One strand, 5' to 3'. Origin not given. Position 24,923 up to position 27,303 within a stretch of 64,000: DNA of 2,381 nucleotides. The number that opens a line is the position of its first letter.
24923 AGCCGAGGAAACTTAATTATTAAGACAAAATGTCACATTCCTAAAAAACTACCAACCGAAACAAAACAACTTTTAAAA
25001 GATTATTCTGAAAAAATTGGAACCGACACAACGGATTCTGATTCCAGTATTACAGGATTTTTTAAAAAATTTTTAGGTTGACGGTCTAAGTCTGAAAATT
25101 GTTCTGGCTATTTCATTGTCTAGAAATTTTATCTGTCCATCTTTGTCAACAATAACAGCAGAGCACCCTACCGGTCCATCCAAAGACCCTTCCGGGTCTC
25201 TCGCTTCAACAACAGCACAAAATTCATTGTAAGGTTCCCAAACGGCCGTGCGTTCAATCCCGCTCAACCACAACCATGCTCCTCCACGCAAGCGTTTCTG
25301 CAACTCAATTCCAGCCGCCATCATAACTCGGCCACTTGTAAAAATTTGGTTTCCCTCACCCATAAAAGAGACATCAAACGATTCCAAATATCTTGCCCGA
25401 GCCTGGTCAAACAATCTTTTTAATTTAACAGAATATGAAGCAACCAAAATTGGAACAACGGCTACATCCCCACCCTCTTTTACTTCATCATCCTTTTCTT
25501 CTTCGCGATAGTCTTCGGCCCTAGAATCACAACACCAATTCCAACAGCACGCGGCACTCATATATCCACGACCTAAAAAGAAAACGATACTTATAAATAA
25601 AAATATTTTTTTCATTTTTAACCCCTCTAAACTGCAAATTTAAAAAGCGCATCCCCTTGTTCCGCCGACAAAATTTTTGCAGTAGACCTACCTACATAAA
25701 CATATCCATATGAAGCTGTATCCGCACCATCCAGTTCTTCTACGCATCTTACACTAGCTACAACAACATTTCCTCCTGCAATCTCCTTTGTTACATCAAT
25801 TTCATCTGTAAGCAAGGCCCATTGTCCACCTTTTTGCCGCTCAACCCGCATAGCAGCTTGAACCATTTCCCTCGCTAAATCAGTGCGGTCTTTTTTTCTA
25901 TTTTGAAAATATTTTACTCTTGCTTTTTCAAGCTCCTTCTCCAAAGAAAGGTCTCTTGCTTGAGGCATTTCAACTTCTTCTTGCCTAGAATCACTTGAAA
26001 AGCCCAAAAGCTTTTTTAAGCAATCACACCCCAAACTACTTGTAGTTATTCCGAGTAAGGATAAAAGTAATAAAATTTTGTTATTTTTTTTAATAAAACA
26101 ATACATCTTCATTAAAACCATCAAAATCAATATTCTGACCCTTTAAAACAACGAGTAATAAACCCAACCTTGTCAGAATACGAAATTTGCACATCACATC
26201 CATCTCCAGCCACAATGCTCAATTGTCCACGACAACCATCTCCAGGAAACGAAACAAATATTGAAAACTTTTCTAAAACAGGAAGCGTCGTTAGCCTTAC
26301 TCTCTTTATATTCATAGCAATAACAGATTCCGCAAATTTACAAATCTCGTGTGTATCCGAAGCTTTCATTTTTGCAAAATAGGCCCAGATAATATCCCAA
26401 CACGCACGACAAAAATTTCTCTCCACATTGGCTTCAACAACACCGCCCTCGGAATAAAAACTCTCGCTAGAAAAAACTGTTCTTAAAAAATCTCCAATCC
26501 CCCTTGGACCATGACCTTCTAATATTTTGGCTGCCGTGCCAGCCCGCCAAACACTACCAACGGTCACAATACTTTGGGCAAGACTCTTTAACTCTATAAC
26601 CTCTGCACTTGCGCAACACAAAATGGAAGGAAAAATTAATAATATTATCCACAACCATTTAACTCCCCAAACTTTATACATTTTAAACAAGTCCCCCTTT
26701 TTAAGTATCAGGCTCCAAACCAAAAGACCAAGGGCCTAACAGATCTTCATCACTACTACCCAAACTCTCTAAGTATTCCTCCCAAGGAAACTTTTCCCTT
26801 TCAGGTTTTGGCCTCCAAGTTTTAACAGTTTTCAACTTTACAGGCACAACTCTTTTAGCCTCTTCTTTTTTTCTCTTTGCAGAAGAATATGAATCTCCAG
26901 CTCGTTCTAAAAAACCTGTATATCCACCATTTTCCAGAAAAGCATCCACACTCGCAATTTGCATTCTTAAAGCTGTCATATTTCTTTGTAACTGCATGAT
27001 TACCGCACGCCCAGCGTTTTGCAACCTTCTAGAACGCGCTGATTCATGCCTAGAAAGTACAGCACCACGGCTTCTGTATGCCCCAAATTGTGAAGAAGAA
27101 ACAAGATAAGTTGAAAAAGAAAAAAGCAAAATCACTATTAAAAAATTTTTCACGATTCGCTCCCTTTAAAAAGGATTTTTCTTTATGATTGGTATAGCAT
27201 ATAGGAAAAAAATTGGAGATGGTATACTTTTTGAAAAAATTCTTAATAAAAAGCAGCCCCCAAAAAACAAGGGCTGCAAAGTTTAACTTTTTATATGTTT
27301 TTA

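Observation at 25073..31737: Array of 13 co-directional small secreted-protein genes forming a compositionally distinct island between dnaJ and a NurA-like gene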

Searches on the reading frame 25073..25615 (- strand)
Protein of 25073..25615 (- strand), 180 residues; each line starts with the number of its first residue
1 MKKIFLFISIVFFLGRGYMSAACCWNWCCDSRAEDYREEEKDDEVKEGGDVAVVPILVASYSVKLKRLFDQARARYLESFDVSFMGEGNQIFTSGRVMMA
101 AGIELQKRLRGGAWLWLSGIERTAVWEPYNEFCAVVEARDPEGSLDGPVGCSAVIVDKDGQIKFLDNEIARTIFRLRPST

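Call 4: search_protein_families(library=pfam, proteins=[window:25073-25615:-], max_evalue=1)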
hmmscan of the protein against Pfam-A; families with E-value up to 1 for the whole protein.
window:25073-25615:- (180 aa): 2 families
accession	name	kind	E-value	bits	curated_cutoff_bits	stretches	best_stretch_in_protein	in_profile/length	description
PF11119.13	DUF2633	-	0.09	13.1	25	1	1-21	11-31/43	Protein of unknown function (DUF2633)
PF08139.17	LPAM_1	-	0.36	11.8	20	1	1-14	1-14/18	Prokaryotic membrane lipoprotein lipid attachment site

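Call 20: find_homologous_proteins(query=window:25073-25615:-, max_evalue=10)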
Query window:25073-25615:- (180 aa): 1 proteins with E <= 10 among 87 candidates.
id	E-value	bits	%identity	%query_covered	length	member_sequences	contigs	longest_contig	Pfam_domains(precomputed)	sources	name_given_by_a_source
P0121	4.8e-118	409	100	100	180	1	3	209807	-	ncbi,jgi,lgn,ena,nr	ncbi:hypothetical protein HN446_00510 [bacterium]|jgi:hypothetical protein|nr:hypothetical protein [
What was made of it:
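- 25073..25615 (-): Gene 1, 180 aa: signal peptide, a CCWNWCC cysteine cluster, an acidic linker, and a C-terminal part that looks globular. Its stop-proximal end overlaps dnaJ by 9 nt. Its only hit among 5.8e9 proteins is itself (call 20).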

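Call 21: find_encoding_contigs(protein=P0121, flank=10000, max_places=5)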
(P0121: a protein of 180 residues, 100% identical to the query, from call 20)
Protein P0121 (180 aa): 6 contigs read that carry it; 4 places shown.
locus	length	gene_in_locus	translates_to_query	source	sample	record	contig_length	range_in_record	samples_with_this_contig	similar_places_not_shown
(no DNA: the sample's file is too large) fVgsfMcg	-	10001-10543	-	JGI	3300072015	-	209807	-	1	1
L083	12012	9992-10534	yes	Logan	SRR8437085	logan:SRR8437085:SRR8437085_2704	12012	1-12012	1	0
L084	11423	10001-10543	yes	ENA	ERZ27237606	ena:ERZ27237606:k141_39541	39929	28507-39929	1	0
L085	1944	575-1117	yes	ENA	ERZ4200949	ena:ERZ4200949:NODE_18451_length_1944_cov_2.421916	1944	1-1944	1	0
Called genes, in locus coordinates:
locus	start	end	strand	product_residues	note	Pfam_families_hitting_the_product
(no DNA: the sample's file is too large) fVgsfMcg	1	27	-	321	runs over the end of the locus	PF00702:Hydrolase, PF13419:HAD_2 (weak)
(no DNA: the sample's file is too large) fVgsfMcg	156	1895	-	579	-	-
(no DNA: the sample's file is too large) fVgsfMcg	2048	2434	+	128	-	PF01592:NifU_N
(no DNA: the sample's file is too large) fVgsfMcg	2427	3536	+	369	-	PF09376:NurA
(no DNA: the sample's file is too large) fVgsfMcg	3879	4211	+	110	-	-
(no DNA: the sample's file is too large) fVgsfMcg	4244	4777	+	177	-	-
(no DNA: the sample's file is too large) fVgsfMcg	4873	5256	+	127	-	-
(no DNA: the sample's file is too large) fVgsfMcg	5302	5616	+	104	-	-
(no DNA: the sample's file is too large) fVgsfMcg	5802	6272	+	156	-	-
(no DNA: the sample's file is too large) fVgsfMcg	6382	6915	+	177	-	-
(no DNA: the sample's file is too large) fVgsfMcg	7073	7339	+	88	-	-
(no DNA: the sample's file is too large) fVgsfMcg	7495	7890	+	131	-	-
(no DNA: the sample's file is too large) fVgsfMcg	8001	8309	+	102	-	-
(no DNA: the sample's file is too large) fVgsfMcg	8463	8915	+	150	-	-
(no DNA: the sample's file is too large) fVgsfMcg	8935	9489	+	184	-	-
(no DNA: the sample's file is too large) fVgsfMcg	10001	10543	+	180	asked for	-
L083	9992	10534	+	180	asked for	-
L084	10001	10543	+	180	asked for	-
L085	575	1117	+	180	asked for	-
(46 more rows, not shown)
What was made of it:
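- The genes were called independently in four other assemblies (call 21).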

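Call 49: search_protein_families(library=ncbifam, proteins=[window:25073-25615:-], max_evalue=0.1)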
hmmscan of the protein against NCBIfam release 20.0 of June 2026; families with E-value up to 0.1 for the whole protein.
window:25073-25615:- (180 aa): 0 families

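Call 50: search_protein_families(library=phrogs, proteins=[window:25073-25615:-], max_evalue=0.1)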
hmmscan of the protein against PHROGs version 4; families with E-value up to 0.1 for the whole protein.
window:25073-25615:- (180 aa): 0 families

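Call 51: predict_structure(protein=window:25076-25552:-)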
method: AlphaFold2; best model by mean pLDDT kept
length: 159 residues; sequences in the alignment: 1
mean_pLDDT: 47.1   pTM: 0.36
mean pLDDT of the five models: 47.1, 34.7, 33.3, 31.0, 30.0
residues with pLDDT >= 90: 0; 70-90: 0; 50-70: 63; < 50: 96
segments of 3 or more residues with pLDDT < 50: 1-15, 19-30, 58-79, 81-85, 87-104, 124-127, 144-159
pLDDT, mean of each block of 10 residues (from residue 1): 39 45 44 54 57 54 40 40 48 42 52 58 50 55 45 30
secondary structure, 60 per line:
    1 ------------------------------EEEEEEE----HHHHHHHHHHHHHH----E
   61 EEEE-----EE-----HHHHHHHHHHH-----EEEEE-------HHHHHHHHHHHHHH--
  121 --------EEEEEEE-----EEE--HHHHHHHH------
elements in order: E31-37 H42-55 E60-64 H77-87 E93-97 H105-118 E129-135 E141-143 H146-153
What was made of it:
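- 25073..25615 (-): AF2 gave pLDDT 47 (call 51).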

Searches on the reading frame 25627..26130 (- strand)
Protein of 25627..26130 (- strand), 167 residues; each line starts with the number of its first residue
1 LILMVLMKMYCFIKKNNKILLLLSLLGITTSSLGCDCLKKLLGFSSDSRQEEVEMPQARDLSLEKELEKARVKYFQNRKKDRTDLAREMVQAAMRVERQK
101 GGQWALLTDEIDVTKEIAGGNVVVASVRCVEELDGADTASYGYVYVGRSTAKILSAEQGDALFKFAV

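Call 4: search_protein_families(library=pfam, proteins=[window:25627-26130:-], max_evalue=1)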
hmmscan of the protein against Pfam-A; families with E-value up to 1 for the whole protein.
window:25627-26130:- (167 aa): 1 family
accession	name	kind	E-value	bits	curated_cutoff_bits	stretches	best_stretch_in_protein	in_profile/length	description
PF07882.17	Fucose_iso_N2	-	0.0075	16.3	22.3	1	26-142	11-124/180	L-fucose isomerase, second N-terminal domain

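Call 49: search_protein_families(library=ncbifam, proteins=[window:25627-26130:-], max_evalue=0.1)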
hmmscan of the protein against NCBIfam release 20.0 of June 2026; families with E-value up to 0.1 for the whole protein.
window:25627-26130:- (167 aa): 1 family
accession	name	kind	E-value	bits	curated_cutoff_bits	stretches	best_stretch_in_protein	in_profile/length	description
NF047565.1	PSM_export_PmtA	equivalog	0.047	13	350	1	71-132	215-274/282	phenol-soluble modulin export ABC transporter ATP-binding protein PmtA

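Call 50: search_protein_families(library=phrogs, proteins=[window:25627-26130:-], max_evalue=0.1)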
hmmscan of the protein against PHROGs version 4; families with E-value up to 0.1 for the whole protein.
window:25627-26130:- (167 aa): 1 family
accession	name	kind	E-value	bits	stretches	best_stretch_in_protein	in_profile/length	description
phrog_6233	-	unknown function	0.00018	22.8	1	107-166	15-72/76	-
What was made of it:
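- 25627..26112 (-): Gene 2, 161 aa: signal peptide with a lipobox-like SSLG|C, so possibly a lipoprotein. There is a weak hit to PHROG 6233, of unknown function (E 1.8e-4, call 50).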

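Call 64: search_solved_structures(query=window:25627-26109:-, max_evalue=1)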
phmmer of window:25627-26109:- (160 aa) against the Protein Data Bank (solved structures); distinct sequences matched with E-value up to 1: 3.
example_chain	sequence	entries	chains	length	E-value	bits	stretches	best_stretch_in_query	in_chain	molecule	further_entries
6e9x_C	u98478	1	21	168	0.018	18.2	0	58-100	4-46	DHF91 filament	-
5cwl_A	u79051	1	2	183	0.082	16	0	57-98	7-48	Designed helical repeat protein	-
6tb9_E3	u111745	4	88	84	0.72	12.9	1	59-126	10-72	Head spike base Rcc01079 | Uncharacterized protein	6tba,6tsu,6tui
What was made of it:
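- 25627..26112 (-): Nothing in the PDB (call 64).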

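Call 69: list_cluster_members(proteins=[window:25630-26109:-, window:26130-26681:-, window:26704-27153:-, window:27310-27615:-, window:27729-28121:-, window:28280-28543:-, window:28704-29234:-, window:29347-29814:-, window:30003-30314:-, window:30842-31372:-])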
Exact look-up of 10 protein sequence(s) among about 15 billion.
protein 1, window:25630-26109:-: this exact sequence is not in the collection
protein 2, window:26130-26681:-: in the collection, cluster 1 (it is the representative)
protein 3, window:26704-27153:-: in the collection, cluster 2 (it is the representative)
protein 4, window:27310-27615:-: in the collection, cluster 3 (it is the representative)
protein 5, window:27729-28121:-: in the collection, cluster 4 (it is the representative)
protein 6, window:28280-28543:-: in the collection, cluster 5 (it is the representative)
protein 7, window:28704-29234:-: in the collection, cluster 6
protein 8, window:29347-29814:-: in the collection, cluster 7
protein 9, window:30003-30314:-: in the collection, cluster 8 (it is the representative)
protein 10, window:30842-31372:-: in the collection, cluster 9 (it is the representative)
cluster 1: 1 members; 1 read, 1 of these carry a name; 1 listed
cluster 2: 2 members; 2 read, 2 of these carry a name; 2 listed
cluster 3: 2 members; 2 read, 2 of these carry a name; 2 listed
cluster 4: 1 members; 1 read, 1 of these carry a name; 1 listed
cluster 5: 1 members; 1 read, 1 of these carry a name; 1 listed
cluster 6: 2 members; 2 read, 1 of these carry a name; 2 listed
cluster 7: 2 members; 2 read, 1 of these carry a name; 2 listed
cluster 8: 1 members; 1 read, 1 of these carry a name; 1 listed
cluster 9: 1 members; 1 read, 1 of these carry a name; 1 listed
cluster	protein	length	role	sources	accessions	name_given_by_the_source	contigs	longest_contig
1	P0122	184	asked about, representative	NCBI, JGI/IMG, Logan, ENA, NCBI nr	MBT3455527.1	hypothetical protein HN446_00520 [bacterium] | hypothetical protein | hypothetical protein [bacterium]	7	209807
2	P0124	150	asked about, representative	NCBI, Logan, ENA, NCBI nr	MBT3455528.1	hypothetical protein HN446_00525 [bacterium] | hypothetical protein [bacterium]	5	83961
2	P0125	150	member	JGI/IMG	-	hypothetical protein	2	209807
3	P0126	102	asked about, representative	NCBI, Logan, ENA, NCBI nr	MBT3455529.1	hypothetical protein HN446_00530 [bacterium] | hypothetical protein [bacterium]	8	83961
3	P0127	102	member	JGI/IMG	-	hypothetical protein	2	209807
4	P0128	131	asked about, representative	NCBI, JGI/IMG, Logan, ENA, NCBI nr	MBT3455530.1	hypothetical protein HN446_00535 [bacterium] | hypothetical protein | hypothetical protein [bacterium]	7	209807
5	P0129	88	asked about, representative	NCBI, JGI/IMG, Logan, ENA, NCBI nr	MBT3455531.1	hypothetical protein HN446_00540 [bacterium] | hypothetical protein | hypothetical protein [bacterium]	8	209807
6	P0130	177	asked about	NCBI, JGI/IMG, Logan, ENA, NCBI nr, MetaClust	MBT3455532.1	hypothetical protein HN446_00545 [bacterium] | hypothetical protein | hypothetical protein [bacterium]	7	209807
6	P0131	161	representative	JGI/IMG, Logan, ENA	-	-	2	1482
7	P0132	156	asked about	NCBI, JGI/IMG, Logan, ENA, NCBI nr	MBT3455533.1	hypothetical protein HN446_00550 [bacterium] | hypothetical protein | hypothetical protein [bacterium]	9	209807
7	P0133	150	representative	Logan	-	-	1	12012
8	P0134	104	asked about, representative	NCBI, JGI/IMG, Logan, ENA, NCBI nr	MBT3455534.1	hypothetical protein HN446_00555 [bacterium] | hypothetical protein | hypothetical protein [bacterium]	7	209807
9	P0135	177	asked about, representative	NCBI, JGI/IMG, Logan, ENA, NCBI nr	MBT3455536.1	hypothetical protein HN446_00565 [bacterium] | hypothetical protein | hypothetical protein [bacterium]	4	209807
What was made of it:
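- The ten island proteins looked up (nine were on record) sit in 90% clusters of 1-2 members (call 69).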

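Call 85: find_related_loci(query=window:25627-26109:-, collection=viral_contigs, flank=3000)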
Query window:25627-26109:- (160 aa) in viral_contigs; peptide patterns used: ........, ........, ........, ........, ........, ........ (x = any residue, [..] = any of these).
13 stretches matched a pattern, but none encodes a relative of the query by tblastn (E <= 1e-3).

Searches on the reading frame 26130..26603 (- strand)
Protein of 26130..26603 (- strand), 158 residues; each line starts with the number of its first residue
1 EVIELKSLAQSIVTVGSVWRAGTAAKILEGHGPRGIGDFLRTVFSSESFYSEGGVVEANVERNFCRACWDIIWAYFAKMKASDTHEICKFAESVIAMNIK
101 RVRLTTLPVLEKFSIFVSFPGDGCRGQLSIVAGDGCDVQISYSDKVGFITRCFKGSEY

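Call 52: search_protein_representatives(protein=window:26130-26603:-)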
Query: 158 residues. Proteins with E-value up to 0.001 (for the whole library): 2; up to 1e-10: 1; up to 1e-30: 1. The best 2 are listed.
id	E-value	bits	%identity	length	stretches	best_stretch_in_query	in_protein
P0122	2.3e-101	352.5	100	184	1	1-158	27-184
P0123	3.0e-04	37.0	28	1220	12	15-75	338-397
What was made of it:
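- ORFan status: no homologue for gene 1 among 5.8e9 proteins (call 20) or for gene 3 among 1.84e9 representatives (call 52).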

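Call 73: predict_structure(protein=window:26130-26603:-)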
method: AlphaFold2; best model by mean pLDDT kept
length: 158 residues; sequences in the alignment: 1
mean_pLDDT: 55.6   pTM: 0.50
mean pLDDT of the five models: 55.6, 54.2, 49.4, 48.5, 41.8
residues with pLDDT >= 90: 0; 70-90: 1; 50-70: 119; < 50: 38
segments of 3 or more residues with pLDDT < 50: 1-3, 15-20, 51-55, 95-113, 156-158
pLDDT, mean of each block of 10 residues (from residue 1): 51 49 60 67 57 50 65 63 59 49 37 52 60 58 61 51
secondary structure, 60 per line:
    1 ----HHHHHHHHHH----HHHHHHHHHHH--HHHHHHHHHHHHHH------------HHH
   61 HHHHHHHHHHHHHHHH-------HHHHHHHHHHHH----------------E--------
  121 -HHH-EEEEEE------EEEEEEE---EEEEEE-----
elements in order: H5-14 H19-29 H32-45 H58-76 H84-95 E126-131 E138-144 E148-153
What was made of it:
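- Tried and rejected: AF2 without an alignment gave pLDDT 47 and 55.6 (calls 51, 73).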

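Call 76: fold_search(model_id=the predicted structure, library=pdb)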
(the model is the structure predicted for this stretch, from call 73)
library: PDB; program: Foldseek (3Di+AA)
matches with E <= 10: 113; with E <= 0.001: 0
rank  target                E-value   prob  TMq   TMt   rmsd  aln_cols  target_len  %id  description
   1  8oek                  4.7e-01  0.11  0.25  0.14  14.0       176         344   11  Crystal structure of the HormR-GAIN domains of adhesion GPCR ADGRB2 (BAI2) in the uncleaved state (released 2023-05-31)
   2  2wni_B                7.4e-01  0.05  0.17  0.09  12.7       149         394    8  Crystal Structure Analysis of Klebsiella sp ASR1 Phytase (released 2010-04-28)
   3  8f2r_G                8.3e-01  0.04  0.16  0.14  23.2       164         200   10  Human CCC complex (released 2023-05-24)
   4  2huj                  9.9e-01  0.11  0.22  0.25  10.6       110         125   10  Crystal structure of a protein of uknown function (NP_471338.1) from Listeria innocua at 1.74 A resolution (released 2006-08-08)
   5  2wnh_B                1.7e+00  0.03  0.19  0.09  12.8       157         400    8  Crystal Structure Analysis of Klebsiella sp ASR1 Phytase (released 2010-04-28)
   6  7mwr_A                1.9e+00  0.04  0.20  0.17  11.6       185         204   10  Structure of De Novo designed beta sheet heterodimer LHD101A53/B4 (released 2022-01-19)
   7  9eva_E                2.3e+00  0.08  0.22  0.08  11.4        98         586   11  3DFlex refinement of the CryoEM structure of DeCLIC nanodisc with 10mM calcium (released 2025-04-09)
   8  3c1n_A                2.5e+00  0.06  0.16  0.07  14.1        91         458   15  Crystal Structure of Allosteric Inhibition Threonine-sensitive Aspartokinase from Methanococcus jannaschii with L-thre (released 2008-03-25)
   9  3ntl_B                2.5e+00  0.01  0.12  0.07  14.8       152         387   10  Crystal Structure of Glucose-1-phosphatase (AgpE) from Enterobacter cloacae (released 2011-07-27)
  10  9eof_C                2.6e+00  0.09  0.29  0.15  13.8       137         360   10  Structure of the human INTS5/8/10/15 subcomplex (released 2024-06-12)
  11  8roh_A                2.6e+00  0.02  0.16  0.07  26.2       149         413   13  Human cohesin SMC3-HD(EQ)/RAD21-N complex - Apo conformation (released 2024-09-11)
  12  7cru_A                2.9e+00  0.06  0.22  0.10   9.7       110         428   13  hnRNPK NLS in complex with Importin alpha 1 (KPNA2) (released 2021-11-17)
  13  7csr_C                2.9e+00  0.02  0.18  0.08  19.7       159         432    6  Structure of Ephexin4 R676L (released 2021-02-24)
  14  9eva_D                3.1e+00  0.06  0.22  0.08  11.4        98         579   11  3DFlex refinement of the CryoEM structure of DeCLIC nanodisc with 10mM calcium (released 2025-04-09)
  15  7eqf_A                3.3e+00  0.04  0.21  0.19   9.4       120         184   12  Crystal Structure of a Transcription Factor in complex with Ligand (released 2022-04-27)
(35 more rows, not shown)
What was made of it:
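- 26127..26681 (-): Gene 3, 184 aa: signal peptide (ASA|E) and a mature part containing 6 Cys. AF2 gave pLDDT 55.6, and the best Foldseek hit had E 0.47 (calls 73, 76).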

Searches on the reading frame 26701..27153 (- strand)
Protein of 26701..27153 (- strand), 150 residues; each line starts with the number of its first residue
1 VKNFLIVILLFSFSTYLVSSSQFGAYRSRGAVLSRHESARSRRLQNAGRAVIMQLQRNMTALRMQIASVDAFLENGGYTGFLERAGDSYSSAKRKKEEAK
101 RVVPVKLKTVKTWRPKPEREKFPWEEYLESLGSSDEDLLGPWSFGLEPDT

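Call 4: search_protein_families(library=pfam, proteins=[window:26701-27153:-], max_evalue=1)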
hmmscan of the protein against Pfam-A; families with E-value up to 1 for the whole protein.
window:26701-27153:- (150 aa): 3 families
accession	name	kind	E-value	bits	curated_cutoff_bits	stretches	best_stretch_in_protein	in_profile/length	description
PF13956.11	Ibs_toxin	-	0.08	13.4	27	1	5-16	8-19/19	Toxin Ibs, type I toxin-antitoxin system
PF16007.11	DUF4777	-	0.32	11.7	34.4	0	68-90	43-65/66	Domain of unknown function (DUF4777)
PF21996.1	HisZ-like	-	0.42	10.9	27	0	83-103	7-27/52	Histidyl-tRNA synthetase HisZ, C-terminal domain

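Call 49: search_protein_families(library=ncbifam, proteins=[window:26701-27153:-], max_evalue=0.1)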
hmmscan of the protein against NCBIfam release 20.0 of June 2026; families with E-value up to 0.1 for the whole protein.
window:26701-27153:- (150 aa): 1 family
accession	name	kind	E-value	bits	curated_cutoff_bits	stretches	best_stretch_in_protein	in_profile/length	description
NF004647.0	PRK05990.1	equivalog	0.052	13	271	1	37-69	167-199/245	precorrin-2 C(20)-methyltransferase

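Call 50: search_protein_families(library=phrogs, proteins=[window:26701-27153:-], max_evalue=0.1)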
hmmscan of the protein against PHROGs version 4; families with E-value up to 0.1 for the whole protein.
window:26701-27153:- (150 aa): 0 families
